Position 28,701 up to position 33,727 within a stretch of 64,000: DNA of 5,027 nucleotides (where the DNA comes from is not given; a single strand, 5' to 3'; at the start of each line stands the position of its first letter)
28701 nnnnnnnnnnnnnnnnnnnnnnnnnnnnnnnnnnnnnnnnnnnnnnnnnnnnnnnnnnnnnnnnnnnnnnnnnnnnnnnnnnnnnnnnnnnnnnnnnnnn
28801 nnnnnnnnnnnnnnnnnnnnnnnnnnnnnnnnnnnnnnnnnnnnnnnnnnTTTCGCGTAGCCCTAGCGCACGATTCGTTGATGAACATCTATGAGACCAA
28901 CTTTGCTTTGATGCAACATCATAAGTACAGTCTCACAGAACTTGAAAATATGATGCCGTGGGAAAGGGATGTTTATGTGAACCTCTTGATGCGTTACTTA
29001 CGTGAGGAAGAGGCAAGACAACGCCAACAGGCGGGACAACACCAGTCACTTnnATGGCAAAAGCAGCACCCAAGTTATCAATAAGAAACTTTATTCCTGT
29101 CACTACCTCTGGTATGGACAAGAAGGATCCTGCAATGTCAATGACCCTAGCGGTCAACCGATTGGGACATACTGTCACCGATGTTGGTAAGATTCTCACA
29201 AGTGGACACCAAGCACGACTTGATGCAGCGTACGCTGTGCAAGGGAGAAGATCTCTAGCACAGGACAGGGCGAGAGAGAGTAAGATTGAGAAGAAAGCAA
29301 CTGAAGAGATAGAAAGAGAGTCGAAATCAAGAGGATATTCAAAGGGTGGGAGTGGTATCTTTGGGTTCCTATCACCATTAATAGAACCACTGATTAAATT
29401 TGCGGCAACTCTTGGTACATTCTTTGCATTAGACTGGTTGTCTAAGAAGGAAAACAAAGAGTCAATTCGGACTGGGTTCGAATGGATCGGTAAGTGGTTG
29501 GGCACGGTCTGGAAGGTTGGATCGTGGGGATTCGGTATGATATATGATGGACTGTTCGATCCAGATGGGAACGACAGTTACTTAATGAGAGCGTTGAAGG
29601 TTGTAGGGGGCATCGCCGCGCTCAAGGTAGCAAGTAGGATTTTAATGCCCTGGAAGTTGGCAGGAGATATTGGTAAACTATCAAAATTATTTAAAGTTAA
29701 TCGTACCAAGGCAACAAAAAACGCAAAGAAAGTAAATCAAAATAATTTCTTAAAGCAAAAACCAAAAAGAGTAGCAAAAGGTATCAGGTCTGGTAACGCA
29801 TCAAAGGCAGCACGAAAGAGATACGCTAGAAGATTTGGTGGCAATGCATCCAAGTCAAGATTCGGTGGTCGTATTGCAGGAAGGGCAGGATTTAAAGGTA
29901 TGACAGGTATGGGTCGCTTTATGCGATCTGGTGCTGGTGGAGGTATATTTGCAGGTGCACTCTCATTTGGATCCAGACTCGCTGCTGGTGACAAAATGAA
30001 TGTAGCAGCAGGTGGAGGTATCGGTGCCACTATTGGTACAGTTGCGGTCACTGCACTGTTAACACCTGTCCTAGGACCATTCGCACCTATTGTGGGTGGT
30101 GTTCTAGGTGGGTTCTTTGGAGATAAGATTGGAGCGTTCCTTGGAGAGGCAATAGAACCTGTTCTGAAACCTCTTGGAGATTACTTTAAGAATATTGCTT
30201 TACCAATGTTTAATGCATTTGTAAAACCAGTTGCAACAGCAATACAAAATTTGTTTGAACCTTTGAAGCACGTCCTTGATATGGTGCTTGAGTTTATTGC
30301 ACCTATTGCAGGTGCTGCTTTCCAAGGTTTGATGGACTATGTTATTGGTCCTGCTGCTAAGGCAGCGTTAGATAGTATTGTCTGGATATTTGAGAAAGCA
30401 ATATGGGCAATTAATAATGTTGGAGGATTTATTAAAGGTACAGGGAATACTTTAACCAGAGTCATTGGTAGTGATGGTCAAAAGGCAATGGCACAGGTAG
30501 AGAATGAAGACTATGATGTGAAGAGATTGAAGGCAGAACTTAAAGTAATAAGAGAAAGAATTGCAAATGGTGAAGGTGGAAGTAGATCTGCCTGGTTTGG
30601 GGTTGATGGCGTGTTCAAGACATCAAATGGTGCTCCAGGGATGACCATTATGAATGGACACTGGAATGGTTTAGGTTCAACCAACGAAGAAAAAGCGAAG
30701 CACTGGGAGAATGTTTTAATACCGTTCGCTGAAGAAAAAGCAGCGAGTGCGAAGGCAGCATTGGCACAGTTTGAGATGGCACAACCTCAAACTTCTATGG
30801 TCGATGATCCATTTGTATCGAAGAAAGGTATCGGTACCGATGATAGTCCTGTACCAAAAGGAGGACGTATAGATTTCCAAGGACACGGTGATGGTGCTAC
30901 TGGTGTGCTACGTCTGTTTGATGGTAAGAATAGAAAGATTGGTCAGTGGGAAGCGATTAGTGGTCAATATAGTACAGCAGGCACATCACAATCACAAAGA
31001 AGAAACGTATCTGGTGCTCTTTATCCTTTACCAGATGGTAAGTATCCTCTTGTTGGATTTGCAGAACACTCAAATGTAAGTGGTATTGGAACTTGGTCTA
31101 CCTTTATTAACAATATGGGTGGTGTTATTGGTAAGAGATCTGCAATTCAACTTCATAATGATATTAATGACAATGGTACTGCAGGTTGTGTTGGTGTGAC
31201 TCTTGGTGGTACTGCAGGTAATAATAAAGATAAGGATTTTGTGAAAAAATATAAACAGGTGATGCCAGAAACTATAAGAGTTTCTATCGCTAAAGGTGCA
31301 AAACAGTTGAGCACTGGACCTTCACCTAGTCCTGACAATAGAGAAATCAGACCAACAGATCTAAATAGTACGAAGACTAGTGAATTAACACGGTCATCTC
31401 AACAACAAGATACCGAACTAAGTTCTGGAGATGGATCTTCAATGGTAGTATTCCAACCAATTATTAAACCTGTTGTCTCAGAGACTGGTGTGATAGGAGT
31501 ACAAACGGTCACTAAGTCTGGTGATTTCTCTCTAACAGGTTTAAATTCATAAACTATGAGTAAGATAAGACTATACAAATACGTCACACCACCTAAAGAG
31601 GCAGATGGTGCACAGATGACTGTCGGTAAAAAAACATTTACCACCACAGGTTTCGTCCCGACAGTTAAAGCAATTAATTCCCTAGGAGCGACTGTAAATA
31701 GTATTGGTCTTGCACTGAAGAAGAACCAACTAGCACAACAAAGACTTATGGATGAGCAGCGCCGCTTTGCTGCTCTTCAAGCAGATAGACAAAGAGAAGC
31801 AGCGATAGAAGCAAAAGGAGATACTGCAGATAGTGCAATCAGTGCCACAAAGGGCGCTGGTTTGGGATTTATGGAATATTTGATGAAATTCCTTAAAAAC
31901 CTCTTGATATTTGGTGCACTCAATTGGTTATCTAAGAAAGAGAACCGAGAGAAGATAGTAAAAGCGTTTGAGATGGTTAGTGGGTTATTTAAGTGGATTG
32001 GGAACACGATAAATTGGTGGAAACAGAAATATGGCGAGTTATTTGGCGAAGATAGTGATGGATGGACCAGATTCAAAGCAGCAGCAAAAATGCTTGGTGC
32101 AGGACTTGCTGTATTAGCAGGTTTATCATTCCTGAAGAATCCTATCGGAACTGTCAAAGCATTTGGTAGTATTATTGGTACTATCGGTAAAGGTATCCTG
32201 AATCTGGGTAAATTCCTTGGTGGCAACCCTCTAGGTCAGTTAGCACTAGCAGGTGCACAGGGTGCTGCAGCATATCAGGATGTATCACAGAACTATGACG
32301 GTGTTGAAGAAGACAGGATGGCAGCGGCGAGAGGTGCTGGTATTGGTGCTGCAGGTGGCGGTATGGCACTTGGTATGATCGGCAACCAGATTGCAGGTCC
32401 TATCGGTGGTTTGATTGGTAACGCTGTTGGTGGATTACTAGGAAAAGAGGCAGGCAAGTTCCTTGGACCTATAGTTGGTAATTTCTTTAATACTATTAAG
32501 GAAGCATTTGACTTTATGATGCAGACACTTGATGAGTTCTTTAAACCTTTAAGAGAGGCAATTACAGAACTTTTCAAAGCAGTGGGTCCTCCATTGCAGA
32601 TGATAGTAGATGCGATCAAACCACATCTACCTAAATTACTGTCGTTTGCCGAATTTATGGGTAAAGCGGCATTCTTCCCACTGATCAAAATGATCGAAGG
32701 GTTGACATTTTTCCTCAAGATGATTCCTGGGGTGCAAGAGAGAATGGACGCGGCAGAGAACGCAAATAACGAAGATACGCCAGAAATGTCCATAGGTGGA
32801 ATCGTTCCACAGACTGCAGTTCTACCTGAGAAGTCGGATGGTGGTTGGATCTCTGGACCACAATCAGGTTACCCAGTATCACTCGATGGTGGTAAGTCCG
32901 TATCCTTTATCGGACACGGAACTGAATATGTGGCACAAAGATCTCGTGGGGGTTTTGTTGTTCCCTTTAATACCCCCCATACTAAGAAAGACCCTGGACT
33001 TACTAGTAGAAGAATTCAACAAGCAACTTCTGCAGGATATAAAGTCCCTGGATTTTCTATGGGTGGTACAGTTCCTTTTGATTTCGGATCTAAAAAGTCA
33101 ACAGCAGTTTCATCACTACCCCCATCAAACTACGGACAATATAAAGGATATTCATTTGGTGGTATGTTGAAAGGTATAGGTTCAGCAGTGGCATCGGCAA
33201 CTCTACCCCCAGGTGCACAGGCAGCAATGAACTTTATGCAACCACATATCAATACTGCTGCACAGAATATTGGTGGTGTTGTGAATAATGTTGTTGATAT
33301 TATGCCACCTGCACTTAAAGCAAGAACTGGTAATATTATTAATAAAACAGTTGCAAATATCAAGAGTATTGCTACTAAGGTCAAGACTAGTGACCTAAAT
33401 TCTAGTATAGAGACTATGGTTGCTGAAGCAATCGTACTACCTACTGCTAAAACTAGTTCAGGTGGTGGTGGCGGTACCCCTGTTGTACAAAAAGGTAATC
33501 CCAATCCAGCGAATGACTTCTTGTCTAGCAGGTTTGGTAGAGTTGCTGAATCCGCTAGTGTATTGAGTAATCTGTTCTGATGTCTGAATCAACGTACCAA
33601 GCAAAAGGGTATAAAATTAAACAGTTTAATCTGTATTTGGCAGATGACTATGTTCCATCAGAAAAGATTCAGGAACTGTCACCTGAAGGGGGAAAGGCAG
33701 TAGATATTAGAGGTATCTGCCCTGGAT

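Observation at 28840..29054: Candidate -1 programmed frameshift fusing gp26 and gp51 immediately upstream of the tape-measure-like genes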

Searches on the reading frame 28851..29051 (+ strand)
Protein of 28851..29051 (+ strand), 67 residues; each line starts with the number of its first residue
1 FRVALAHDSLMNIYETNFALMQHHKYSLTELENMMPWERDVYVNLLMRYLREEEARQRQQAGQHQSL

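Call 3: search_protein_families(library=pfam, proteins=[window:28881-29051:+], max_evalue=0.01)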
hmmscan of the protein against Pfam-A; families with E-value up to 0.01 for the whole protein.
window:28881-29051:+ (57 aa): 0 families

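Call 4: search_protein_families(library=phrogs, proteins=[window:28881-29051:+], max_evalue=0.001)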
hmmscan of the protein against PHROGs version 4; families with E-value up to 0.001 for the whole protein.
window:28881-29051:+ (57 aa): 2 families
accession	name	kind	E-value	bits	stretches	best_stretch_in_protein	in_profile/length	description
phrog_634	-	tail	4.2e-25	89.3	1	2-54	67-119/121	baseplate hub assembly catalyst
phrog_150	-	tail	0.00076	20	1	2-38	243-278/282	baseplate hub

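Call 37: search_protein_families(library=pfam, proteins=[window:28851-29051:+], max_evalue=1)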
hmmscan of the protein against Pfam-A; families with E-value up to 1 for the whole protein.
window:28851-29051:+ (67 aa): 0 families

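Call 38: search_protein_families(library=phrogs, proteins=[window:28851-29051:+], max_evalue=0.1)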
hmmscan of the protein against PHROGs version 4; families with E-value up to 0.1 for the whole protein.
window:28851-29051:+ (67 aa): 3 families
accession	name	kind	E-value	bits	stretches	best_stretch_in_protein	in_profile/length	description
phrog_634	-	tail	3.2e-29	102.6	1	1-64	56-119/121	baseplate hub assembly catalyst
phrog_150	-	tail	1.5e-05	25.6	1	1-48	232-278/282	baseplate hub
phrog_9633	-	unknown function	0.041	14.9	1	22-43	17-38/49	-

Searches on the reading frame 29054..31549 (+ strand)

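Call 3: search_protein_families(library=pfam, proteins=[window:29054-31549:+], max_evalue=0.01)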
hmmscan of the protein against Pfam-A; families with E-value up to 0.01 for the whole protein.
window:29054-31549:+ (832 aa): 0 families

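Call 4: search_protein_families(library=phrogs, proteins=[window:29054-31549:+], max_evalue=0.001)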
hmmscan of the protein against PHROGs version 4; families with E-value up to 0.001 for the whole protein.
window:29054-31549:+ (832 aa): 6 families
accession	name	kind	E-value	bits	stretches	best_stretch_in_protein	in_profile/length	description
phrog_790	-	lysis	3.5e-15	56.9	1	26-567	25-539/912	endolysin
phrog_12696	-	unknown function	4.8e-15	55.8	1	21-260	16-280/1047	-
phrog_17778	-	unknown function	1.4e-12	48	1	7-303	3-321/804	-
phrog_1200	-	lysis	3.7e-12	47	1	27-169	39-173/874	endolysin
phrog_2588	-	unknown function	2.1e-08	34.2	1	29-257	41-264/915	-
phrog_17500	-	unknown function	3.7e-08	33.8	1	30-213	42-222/357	-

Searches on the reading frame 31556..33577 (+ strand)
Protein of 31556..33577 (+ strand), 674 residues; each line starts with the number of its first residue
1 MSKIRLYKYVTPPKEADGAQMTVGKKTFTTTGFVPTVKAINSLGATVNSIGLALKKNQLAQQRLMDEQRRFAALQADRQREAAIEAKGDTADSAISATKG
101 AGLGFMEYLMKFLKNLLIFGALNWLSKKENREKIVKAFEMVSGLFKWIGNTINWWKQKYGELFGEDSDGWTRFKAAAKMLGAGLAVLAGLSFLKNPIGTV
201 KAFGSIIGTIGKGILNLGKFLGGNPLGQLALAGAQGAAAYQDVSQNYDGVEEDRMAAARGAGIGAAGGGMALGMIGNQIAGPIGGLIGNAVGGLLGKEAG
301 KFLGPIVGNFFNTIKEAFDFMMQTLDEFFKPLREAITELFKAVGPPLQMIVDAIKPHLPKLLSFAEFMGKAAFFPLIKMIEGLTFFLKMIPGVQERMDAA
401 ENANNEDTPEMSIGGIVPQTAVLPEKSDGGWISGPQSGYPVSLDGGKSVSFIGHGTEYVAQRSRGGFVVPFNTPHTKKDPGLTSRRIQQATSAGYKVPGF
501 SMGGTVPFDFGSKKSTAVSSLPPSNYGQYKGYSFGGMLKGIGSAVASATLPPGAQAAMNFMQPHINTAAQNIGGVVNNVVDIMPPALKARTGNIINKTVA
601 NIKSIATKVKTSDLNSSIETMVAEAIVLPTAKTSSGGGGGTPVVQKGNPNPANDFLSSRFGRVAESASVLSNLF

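Call 3: search_protein_families(library=pfam, proteins=[window:31556-33577:+], max_evalue=0.01)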
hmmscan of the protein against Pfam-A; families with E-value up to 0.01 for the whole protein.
window:31556-33577:+ (674 aa): 0 families

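Call 4: search_protein_families(library=phrogs, proteins=[window:31556-33577:+], max_evalue=0.001)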
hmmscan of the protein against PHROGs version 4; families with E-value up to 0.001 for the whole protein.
window:31556-33577:+ (674 aa): 10 families
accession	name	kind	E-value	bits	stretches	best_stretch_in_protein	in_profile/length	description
phrog_1200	-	lysis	1.9e-88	299.5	1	2-511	8-369/874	endolysin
phrog_2588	-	unknown function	8.4e-63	214.1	2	378-531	246-390/915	-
phrog_13530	-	unknown function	9.7e-56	190.5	2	405-501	280-370/997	-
phrog_5867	-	lysis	7.3e-34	117.6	2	406-505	359-459/1029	endolysin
phrog_22508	-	unknown function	2.7e-30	106.1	2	399-495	285-382/1078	-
phrog_10075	-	unknown function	1.1e-25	90.9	2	408-507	430-524/1205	-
phrog_17500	-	unknown function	2.8e-22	80.2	2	2-229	8-243/357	-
phrog_3513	-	lysis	1.6e-13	50.6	1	434-496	544-606/1434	endolysin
phrog_167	-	tail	8.4e-09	34.7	1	94-611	526-902/1555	tail length tape measure protein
phrog_6922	-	unknown function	0.00015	21.6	1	176-341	272-414/768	-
